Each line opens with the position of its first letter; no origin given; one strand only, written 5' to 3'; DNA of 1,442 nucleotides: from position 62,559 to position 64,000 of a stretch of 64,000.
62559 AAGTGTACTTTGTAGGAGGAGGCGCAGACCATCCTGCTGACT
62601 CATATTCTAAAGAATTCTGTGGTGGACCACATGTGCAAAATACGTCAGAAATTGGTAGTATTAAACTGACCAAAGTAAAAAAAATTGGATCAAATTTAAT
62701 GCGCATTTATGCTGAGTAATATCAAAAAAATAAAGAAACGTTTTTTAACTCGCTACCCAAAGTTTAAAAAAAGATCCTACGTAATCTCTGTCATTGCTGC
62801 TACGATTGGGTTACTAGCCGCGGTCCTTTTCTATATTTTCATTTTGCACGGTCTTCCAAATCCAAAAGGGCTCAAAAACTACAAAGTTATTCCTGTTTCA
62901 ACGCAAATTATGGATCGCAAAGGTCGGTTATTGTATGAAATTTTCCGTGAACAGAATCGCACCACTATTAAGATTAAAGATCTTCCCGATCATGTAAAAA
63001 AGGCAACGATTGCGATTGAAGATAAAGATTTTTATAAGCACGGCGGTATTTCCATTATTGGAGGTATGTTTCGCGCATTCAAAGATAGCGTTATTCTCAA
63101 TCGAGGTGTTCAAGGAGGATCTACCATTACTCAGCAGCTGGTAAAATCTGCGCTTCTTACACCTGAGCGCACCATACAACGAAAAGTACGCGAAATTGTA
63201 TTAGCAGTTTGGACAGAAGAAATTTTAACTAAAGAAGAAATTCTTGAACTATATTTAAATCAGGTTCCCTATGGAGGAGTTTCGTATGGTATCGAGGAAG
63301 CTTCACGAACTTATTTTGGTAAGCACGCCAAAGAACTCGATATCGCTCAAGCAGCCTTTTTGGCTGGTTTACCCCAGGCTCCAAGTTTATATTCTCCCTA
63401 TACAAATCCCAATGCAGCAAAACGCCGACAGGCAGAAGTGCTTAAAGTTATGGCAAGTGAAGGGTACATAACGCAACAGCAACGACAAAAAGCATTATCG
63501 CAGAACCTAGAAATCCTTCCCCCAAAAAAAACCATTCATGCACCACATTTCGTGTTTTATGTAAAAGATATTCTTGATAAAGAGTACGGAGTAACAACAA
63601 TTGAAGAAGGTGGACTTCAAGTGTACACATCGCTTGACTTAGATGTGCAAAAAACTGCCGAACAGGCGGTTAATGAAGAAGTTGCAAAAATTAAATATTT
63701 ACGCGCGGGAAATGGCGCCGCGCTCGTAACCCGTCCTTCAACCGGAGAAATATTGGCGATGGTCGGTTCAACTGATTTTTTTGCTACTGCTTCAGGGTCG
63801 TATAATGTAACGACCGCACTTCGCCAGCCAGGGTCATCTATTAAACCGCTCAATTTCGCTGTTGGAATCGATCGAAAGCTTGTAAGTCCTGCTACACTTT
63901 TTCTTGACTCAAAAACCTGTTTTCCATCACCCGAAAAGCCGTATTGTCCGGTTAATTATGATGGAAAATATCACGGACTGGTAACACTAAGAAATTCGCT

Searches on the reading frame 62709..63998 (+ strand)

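Call 69: search_protein_families(library=pfam, proteins=[window:62709-63998:+], max_evalue=0.0001)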
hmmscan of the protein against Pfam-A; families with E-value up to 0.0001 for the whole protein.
window:62709-63998:+ (430 aa): 2 families
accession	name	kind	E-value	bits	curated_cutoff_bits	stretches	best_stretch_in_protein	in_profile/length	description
PF00912.28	Transgly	-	1.9e-62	210.3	27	1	72-248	2-177/178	Transglycosylase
PF00905.27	Transpeptidase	-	1.3e-06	28.3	22.1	1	336-407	1-75/299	Penicillin binding protein transpeptidase domain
